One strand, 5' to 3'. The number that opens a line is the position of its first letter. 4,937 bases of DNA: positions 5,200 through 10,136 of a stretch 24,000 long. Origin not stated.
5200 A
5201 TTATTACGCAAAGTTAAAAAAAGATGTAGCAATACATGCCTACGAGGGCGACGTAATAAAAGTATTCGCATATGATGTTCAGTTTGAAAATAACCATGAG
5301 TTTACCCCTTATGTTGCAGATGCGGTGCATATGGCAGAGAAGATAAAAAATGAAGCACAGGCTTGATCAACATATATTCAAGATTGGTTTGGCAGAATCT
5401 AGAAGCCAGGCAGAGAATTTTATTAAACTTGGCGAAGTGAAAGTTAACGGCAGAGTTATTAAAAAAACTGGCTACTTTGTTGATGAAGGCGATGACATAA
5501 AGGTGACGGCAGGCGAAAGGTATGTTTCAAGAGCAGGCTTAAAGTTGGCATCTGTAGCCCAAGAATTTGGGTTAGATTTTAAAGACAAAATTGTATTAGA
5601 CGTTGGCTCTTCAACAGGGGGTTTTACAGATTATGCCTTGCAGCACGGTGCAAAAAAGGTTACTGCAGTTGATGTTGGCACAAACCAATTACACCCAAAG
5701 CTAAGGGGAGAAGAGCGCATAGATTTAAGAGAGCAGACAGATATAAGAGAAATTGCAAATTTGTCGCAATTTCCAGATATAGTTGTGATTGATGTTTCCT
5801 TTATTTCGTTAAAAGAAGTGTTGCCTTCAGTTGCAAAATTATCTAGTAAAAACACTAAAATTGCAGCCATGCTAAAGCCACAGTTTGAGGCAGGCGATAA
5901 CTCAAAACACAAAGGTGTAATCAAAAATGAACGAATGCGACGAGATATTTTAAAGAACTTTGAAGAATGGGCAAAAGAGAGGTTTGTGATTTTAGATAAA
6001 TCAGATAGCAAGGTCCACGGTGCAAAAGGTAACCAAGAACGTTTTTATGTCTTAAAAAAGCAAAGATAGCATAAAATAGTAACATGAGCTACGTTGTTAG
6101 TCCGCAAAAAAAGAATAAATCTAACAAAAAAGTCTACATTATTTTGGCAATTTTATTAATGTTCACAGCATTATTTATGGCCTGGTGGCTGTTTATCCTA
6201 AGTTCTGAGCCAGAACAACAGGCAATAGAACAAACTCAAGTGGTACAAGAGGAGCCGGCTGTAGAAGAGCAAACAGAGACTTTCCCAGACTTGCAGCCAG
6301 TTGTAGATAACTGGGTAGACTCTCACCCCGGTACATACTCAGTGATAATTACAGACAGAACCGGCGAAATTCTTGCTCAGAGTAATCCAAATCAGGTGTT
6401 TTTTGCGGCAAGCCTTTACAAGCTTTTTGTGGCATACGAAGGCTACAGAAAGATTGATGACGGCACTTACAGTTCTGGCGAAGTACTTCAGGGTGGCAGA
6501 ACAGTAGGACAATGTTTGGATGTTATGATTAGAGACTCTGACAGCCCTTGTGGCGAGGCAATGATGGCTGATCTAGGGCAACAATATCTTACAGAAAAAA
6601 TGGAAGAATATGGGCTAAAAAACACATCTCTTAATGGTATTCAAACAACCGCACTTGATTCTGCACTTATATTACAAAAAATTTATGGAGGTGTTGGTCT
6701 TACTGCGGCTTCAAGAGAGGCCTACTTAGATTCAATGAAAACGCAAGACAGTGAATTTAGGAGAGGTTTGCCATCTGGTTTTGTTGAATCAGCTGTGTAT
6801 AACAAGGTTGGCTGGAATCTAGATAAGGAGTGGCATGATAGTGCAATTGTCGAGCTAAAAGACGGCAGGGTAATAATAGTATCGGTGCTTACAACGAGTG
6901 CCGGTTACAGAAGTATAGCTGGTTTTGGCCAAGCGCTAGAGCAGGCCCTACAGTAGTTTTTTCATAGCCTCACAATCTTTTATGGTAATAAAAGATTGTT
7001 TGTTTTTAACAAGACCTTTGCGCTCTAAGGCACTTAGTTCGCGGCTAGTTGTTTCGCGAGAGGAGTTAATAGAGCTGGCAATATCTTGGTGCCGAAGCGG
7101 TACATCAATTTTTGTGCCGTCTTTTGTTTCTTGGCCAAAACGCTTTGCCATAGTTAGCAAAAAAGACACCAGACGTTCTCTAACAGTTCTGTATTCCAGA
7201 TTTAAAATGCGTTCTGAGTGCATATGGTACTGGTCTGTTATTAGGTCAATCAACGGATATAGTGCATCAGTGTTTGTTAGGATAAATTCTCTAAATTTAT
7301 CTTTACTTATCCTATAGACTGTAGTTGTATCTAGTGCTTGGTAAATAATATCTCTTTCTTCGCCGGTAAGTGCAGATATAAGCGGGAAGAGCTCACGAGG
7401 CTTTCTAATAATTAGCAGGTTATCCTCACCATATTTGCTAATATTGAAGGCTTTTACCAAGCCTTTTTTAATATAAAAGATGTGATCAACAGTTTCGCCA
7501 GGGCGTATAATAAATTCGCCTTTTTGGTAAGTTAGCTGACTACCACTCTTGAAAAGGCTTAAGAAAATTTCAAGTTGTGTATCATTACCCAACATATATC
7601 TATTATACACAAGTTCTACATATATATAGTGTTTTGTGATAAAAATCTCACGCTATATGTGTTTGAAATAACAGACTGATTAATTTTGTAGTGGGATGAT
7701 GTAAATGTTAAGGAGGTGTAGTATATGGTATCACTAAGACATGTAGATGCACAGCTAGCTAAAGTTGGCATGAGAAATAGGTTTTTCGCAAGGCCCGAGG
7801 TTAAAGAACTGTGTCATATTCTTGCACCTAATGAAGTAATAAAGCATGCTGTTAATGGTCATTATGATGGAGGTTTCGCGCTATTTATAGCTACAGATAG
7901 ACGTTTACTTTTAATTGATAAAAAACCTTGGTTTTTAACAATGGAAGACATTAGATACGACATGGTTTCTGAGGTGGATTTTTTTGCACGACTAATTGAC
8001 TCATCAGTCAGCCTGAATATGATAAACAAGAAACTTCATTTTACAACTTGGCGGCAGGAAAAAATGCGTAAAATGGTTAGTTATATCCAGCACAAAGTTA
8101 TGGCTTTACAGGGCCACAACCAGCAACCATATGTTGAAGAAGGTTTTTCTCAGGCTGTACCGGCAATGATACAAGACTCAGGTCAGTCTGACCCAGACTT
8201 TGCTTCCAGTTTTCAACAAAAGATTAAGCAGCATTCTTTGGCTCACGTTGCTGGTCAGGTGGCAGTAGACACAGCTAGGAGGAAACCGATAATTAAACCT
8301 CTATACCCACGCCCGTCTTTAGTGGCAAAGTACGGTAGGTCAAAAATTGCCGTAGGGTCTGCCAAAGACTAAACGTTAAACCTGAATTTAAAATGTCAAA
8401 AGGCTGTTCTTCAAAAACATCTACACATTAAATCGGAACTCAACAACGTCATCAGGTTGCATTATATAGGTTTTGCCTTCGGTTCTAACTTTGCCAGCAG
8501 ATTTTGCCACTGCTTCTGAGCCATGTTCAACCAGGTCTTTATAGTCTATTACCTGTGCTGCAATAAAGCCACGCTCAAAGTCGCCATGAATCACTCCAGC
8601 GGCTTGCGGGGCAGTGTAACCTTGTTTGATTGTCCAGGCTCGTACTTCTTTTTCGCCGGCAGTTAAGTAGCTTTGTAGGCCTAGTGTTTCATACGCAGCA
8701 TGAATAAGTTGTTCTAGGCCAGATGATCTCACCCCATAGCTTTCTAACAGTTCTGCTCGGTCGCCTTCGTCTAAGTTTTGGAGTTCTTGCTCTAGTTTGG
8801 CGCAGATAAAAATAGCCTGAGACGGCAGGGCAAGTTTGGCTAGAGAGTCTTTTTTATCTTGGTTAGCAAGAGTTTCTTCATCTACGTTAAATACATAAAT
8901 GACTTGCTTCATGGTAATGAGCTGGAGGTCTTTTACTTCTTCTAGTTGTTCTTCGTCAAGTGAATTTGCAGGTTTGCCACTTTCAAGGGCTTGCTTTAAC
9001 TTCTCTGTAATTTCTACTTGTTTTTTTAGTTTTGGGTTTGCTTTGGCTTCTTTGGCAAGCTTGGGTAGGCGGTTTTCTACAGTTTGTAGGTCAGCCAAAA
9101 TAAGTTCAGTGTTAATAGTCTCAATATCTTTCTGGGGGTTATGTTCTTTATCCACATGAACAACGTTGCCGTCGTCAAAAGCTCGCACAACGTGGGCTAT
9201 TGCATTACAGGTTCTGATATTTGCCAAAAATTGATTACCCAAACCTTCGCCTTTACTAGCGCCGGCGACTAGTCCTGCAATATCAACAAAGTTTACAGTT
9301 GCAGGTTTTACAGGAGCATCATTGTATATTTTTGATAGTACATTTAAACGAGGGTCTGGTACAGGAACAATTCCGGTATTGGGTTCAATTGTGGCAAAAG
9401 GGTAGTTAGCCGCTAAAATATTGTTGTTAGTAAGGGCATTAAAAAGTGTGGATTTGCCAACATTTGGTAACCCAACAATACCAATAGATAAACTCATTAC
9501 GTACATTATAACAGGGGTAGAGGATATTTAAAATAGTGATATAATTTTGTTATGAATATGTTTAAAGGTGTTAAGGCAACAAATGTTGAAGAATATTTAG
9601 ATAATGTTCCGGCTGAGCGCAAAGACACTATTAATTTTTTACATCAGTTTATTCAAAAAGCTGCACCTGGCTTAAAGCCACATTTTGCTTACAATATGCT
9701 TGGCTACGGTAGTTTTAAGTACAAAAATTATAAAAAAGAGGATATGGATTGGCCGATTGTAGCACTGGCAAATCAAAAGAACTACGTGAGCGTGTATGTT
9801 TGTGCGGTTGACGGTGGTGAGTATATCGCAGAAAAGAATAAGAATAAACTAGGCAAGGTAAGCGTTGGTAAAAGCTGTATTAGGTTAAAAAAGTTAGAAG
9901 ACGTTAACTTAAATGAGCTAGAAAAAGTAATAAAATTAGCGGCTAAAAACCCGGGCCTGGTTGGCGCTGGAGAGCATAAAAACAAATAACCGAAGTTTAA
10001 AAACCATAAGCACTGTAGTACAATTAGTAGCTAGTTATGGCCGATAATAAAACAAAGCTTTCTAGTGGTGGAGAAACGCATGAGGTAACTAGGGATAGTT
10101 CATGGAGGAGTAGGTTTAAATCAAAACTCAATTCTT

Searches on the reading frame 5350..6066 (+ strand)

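Call 19: search_protein_families(library=pfam, proteins=[window:5350-6066:+], max_evalue=0.001)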
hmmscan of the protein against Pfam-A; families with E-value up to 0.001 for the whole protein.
window:5350-6066:+ (239 aa): 6 families
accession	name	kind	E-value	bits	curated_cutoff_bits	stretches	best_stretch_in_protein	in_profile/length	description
PF01728.25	FtsJ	-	9e-36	123.9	24.1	1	58-235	1-179/181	FtsJ-like methyltransferase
PF01479.30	S4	-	5.9e-15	55.2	22.8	1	4-50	2-48/48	S4 domain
PF13489.12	Methyltransf_23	-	0.00019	21.6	27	1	67-177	10-110/164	Methyltransferase domain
PF13649.12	Methyltransf_25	-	0.0005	21.1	27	0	82-147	1-70/97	Methyltransferase domain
PF22421.1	SYY_C-terminal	-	0.00055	20.2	27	0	5-51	21-67/83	Tyrosine--tRNA ligase SYY-like C-terminal domain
PF13275.11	S4_2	-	0.0007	19.9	24.6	0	5-58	10-62/65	S4 domain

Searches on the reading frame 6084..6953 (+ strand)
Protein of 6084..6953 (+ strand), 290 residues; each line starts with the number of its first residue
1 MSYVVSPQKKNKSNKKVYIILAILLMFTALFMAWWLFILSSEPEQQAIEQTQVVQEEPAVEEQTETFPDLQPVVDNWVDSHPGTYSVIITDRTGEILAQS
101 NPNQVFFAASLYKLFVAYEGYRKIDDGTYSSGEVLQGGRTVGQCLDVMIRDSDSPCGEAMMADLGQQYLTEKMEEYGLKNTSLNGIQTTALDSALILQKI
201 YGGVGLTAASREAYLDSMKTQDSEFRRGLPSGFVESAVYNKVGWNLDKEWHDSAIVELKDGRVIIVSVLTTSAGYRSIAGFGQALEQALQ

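Call 19: search_protein_families(library=pfam, proteins=[window:6084-6953:+], max_evalue=0.001)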
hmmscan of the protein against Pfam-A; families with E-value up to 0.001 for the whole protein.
window:6084-6953:+ (290 aa): 1 family
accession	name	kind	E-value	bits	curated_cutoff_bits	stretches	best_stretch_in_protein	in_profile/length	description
PF13354.11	Beta-lactamase2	-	1.5e-23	83.7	22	1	87-270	2-214/214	Beta-lactamase enzyme family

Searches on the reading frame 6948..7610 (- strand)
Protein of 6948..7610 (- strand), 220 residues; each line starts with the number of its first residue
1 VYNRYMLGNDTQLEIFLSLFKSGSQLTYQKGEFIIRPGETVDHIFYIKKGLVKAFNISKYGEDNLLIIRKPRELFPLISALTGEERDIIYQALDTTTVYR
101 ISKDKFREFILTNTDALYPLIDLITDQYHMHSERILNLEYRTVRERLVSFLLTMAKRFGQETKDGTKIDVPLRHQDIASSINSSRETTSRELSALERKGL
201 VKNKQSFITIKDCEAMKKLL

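Call 19: search_protein_families(library=pfam, proteins=[window:6948-7610:-], max_evalue=0.001)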
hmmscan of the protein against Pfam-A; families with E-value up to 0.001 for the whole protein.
window:6948-7610:- (220 aa): 4 families
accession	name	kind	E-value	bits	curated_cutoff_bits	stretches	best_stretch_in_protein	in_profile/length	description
PF13545.12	HTH_Crp_2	-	5.3e-19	68.4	27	1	145-219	1-70/70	Crp-like helix-turn-helix domain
PF00027.35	cNMP_binding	-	1.3e-15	57.5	27.5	1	27-112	3-88/89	Cyclic nucleotide-binding domain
PF00325.26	Crp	-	8.4e-05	22.7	21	1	173-200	4-31/32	Bacterial regulatory proteins, crp family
PF25213.1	HVO_A0261_N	-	0.00053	20.3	35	0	171-204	24-57/86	HVO_A0261 N-terminal domain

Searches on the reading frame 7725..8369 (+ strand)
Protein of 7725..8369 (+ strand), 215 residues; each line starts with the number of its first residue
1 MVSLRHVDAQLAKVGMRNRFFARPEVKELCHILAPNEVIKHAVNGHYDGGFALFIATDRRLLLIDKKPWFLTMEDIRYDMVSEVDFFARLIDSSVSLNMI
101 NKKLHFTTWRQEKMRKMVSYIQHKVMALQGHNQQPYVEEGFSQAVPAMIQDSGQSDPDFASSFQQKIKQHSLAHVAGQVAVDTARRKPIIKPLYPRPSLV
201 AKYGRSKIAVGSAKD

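Call 19: search_protein_families(library=pfam, proteins=[window:7725-8369:+], max_evalue=0.001)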
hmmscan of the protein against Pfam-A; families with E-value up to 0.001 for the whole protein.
window:7725-8369:+ (215 aa): 1 family
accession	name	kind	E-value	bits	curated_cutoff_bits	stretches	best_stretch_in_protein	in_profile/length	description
PF14470.12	bPH_3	-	7.2e-11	42.9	23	1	33-122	1-94/95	Bacterial PH domain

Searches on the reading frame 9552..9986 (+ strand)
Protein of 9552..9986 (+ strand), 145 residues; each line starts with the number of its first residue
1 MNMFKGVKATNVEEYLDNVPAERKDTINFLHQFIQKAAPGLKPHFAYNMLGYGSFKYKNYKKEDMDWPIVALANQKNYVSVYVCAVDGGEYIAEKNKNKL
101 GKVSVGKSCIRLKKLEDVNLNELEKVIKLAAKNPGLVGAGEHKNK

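Call 8: search_protein_families(library=pfam, proteins=[window:9552-9986:+], max_evalue=1)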
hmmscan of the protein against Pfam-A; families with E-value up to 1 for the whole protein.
window:9552-9986:+ (145 aa): 1 family
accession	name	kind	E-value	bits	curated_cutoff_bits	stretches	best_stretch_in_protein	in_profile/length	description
PF08818.16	DUF1801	-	4.8e-13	49.7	27.2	1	23-130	1-84/85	Domain of unknown function (DU1801)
